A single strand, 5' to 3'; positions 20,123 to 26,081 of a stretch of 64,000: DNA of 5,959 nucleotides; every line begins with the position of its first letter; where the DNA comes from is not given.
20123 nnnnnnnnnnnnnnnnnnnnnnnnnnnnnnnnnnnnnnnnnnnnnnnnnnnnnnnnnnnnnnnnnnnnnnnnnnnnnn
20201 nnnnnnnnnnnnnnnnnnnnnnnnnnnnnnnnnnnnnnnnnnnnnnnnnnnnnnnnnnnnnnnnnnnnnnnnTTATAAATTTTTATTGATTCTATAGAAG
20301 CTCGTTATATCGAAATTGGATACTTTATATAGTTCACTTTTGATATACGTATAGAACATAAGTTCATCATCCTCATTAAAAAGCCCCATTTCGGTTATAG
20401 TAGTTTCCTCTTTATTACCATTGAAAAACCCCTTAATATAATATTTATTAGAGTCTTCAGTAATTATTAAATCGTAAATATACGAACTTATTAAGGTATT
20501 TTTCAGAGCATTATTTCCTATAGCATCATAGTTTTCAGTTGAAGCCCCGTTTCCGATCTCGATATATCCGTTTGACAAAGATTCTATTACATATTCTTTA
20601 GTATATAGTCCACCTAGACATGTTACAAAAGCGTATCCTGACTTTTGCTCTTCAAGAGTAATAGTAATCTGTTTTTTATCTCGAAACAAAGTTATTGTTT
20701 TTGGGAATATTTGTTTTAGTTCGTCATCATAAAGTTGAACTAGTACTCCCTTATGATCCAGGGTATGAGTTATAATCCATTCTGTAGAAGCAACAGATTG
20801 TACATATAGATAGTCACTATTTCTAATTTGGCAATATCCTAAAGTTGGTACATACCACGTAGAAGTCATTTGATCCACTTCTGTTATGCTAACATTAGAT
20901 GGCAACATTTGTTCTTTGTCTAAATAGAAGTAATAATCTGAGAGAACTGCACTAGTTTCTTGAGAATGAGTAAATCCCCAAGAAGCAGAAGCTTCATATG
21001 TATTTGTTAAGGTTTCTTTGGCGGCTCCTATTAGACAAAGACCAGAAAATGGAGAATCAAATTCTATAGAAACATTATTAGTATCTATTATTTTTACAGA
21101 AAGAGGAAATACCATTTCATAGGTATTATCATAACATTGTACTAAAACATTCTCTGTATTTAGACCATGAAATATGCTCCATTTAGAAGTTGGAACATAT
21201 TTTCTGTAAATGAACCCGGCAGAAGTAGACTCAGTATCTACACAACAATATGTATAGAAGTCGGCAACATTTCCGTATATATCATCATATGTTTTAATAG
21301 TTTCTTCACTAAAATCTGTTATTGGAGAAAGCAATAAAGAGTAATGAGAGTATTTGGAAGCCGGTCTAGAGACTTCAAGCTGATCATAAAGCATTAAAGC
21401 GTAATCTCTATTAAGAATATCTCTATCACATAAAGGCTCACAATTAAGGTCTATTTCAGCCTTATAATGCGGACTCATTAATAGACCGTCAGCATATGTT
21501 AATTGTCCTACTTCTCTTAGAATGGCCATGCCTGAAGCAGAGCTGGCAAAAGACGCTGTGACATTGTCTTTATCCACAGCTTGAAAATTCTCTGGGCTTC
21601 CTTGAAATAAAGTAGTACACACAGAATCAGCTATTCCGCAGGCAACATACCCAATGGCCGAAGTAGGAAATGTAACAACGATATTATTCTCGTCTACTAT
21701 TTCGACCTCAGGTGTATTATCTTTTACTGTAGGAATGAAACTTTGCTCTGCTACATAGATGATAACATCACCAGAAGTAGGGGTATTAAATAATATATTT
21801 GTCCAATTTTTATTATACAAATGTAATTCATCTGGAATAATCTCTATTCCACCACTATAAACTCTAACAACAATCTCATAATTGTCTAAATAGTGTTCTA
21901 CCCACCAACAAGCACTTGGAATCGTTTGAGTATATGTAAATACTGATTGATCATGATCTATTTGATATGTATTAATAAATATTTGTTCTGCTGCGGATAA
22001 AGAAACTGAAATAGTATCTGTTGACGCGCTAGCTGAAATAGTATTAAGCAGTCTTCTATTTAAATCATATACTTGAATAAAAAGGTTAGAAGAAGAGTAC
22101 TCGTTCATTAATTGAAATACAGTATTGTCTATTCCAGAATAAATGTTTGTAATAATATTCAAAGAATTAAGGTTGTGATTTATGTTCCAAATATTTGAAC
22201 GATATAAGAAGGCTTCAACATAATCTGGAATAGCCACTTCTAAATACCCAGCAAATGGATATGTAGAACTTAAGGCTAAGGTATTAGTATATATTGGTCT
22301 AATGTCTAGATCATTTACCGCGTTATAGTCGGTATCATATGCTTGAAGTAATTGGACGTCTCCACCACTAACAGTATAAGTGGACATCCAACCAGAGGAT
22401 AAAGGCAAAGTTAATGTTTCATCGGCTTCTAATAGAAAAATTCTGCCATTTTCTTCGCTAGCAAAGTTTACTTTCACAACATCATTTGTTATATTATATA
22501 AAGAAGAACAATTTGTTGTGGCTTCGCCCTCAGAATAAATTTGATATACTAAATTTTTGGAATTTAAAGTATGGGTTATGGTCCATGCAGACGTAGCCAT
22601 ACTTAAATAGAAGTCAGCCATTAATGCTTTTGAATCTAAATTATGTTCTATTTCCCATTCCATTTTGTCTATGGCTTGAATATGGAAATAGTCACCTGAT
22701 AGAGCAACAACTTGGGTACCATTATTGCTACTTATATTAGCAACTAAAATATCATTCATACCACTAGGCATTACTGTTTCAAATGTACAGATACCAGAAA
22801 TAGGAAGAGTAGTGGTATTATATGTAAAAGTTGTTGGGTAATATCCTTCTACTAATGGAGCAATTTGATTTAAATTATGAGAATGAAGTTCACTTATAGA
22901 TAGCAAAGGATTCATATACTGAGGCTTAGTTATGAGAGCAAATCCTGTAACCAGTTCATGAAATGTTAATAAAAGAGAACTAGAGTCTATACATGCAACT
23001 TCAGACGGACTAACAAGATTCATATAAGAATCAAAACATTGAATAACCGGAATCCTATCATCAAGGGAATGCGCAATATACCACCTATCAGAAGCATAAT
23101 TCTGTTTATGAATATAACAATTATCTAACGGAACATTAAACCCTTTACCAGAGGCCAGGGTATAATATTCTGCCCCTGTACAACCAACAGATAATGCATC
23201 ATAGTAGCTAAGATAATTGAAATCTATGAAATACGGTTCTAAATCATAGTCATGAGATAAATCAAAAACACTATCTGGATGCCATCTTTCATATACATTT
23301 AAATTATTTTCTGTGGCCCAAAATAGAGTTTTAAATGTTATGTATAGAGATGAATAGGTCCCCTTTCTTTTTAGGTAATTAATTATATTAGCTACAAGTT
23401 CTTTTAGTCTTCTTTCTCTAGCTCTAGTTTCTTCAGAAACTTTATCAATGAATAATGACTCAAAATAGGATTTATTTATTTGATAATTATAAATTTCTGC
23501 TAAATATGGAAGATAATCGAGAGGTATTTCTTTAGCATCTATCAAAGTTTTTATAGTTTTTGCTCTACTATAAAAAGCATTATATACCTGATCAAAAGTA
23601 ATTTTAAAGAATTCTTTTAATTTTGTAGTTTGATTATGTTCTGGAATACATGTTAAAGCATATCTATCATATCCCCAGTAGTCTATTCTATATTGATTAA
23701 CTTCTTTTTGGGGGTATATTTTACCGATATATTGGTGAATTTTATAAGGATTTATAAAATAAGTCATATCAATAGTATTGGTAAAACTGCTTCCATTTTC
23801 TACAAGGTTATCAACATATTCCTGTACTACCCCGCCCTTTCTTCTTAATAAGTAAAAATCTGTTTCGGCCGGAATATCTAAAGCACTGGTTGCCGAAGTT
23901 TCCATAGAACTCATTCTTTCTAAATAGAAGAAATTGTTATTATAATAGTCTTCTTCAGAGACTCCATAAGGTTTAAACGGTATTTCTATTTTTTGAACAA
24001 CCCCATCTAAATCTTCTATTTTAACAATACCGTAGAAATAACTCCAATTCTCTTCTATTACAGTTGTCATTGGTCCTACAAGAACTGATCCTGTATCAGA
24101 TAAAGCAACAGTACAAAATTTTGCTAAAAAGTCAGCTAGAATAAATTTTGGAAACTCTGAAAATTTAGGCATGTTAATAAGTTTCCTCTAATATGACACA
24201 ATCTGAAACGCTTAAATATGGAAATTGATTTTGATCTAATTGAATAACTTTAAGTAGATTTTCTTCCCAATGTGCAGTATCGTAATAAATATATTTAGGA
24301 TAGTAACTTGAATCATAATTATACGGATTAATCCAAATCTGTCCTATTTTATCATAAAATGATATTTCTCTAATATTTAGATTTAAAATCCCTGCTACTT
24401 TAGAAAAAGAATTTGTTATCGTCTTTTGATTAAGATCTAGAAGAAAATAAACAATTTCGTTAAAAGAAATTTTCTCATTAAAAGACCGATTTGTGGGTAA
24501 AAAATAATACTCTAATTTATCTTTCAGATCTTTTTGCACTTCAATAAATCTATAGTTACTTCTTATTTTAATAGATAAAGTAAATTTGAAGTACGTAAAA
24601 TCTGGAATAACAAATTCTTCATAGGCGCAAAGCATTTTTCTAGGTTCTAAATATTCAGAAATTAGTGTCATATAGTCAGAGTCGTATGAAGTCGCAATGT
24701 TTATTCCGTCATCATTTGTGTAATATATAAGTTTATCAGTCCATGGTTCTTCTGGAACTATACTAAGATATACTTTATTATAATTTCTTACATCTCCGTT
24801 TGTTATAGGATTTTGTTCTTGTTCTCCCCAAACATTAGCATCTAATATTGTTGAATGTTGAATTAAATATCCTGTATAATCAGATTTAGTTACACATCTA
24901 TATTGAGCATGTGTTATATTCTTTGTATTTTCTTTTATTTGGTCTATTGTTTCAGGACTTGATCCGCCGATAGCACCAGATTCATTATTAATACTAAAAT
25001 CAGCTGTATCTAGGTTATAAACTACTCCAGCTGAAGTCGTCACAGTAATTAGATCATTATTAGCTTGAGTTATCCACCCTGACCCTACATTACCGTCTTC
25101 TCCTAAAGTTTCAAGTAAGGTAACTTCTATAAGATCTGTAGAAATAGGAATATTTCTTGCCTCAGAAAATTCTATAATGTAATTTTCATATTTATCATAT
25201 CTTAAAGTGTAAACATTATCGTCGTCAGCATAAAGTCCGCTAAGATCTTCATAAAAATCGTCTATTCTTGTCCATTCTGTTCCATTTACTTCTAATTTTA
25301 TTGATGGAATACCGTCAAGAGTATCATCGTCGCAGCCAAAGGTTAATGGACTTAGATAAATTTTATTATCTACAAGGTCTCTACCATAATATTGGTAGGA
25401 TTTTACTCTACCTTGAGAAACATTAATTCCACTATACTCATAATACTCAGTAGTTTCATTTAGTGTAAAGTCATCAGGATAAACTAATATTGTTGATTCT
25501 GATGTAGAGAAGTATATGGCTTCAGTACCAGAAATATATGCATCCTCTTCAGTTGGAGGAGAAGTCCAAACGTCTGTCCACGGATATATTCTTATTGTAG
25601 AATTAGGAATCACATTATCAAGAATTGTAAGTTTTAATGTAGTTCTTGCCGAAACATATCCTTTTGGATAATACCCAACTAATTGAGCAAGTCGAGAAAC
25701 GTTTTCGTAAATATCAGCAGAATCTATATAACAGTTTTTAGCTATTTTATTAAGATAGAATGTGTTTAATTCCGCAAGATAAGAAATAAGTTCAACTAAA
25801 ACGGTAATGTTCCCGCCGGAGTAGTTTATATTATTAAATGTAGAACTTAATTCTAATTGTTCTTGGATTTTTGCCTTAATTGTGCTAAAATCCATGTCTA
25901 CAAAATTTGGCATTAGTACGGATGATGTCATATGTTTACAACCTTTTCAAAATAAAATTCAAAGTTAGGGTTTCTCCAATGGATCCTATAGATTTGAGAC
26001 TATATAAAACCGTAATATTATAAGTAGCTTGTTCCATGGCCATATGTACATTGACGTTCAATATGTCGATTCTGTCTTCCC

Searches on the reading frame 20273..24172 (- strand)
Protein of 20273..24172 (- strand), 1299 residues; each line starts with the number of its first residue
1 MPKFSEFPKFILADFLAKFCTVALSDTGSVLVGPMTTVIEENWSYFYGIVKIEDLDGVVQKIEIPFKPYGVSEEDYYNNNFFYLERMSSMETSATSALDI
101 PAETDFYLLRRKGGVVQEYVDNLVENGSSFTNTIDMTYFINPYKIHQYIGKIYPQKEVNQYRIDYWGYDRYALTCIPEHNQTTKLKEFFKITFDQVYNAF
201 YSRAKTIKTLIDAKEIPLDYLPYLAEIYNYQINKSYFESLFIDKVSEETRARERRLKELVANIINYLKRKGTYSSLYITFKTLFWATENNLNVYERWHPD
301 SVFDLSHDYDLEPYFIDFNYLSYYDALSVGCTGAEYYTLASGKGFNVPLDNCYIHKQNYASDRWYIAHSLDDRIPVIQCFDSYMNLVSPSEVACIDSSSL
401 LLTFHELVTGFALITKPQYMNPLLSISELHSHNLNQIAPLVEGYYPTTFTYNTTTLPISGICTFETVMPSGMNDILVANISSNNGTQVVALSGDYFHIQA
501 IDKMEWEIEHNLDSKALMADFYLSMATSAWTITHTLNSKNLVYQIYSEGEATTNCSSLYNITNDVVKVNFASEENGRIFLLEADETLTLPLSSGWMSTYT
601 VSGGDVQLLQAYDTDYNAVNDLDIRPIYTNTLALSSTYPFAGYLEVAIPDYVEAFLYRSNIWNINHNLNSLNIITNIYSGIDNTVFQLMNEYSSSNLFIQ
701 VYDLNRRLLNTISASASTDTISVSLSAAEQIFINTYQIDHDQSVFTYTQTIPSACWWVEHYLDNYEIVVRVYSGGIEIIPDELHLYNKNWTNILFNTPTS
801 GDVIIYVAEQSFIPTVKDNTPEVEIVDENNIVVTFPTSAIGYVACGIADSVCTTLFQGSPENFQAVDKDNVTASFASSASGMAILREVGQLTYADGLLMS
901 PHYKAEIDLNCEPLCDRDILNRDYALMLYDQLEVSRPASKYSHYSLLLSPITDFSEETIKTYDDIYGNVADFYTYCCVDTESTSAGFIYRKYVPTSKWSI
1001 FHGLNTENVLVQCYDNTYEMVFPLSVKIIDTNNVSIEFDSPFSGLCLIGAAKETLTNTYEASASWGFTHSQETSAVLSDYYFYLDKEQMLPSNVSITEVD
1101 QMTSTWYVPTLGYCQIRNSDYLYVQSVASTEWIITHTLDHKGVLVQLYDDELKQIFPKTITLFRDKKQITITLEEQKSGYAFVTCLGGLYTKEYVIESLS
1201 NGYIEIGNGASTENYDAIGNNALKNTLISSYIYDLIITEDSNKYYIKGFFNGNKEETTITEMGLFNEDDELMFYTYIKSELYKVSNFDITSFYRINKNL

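Call 12: search_protein_families(library=phrogs, proteins=[window:20273-24172:-], max_evalue=0.001)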
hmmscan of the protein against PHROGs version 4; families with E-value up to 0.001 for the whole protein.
window:20273-24172:- (1299 aa): 7 families
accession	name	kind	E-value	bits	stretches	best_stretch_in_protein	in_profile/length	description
phrog_21918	-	unknown function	1.5e-52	179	5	351-414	63-126/200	-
phrog_24148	-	DNA, RNA and nucleotide metabolism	2.1e-15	57.9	1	1119-1183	197-263/275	HNH endonuclease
phrog_34633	-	unknown function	1.5e-12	48.8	0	346-412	185-249/252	-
phrog_16122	-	head and packaging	3.7e-12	47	0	994-1039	465-510/526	virion structural protein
phrog_28944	-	unknown function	3e-09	38.2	0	984-1043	5-67/73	-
phrog_30556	-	unknown function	4.3e-06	28.1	0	720-781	73-135/159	-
phrog_27448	-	unknown function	4.5e-05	24.3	0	997-1040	139-182/195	-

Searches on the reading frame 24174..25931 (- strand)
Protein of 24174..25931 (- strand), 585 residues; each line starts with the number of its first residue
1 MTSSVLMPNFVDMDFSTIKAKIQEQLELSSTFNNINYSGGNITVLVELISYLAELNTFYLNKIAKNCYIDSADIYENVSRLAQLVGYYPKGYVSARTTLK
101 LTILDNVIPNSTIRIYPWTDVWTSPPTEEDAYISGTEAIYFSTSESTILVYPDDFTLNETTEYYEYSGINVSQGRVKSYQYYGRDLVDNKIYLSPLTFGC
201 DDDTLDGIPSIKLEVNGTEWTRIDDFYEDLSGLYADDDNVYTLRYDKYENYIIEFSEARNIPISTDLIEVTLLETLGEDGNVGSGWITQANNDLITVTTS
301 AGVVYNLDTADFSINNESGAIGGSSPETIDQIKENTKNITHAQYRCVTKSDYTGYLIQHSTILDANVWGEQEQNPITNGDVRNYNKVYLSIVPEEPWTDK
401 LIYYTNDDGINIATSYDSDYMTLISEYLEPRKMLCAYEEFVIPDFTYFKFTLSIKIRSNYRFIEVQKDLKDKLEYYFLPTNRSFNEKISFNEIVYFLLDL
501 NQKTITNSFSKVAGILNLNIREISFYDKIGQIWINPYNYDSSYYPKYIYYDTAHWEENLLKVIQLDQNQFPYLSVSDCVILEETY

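Call 12: search_protein_families(library=phrogs, proteins=[window:24174-25931:-], max_evalue=0.001)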
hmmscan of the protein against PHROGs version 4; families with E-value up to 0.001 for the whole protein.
window:24174-25931:- (585 aa): 4 families
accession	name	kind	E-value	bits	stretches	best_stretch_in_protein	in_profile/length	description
phrog_219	-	tail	8.6e-41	141.2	1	9-507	5-455/598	baseplate wedge subunit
phrog_6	-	tail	1.5e-13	51.3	1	4-498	60-367/548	baseplate wedge subunit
phrog_10646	-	tail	1.1e-09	37.8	1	9-103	27-122/1142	baseplate wedge subunit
phrog_1369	-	tail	2.5e-09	37.4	1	234-475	187-403/489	baseplate protein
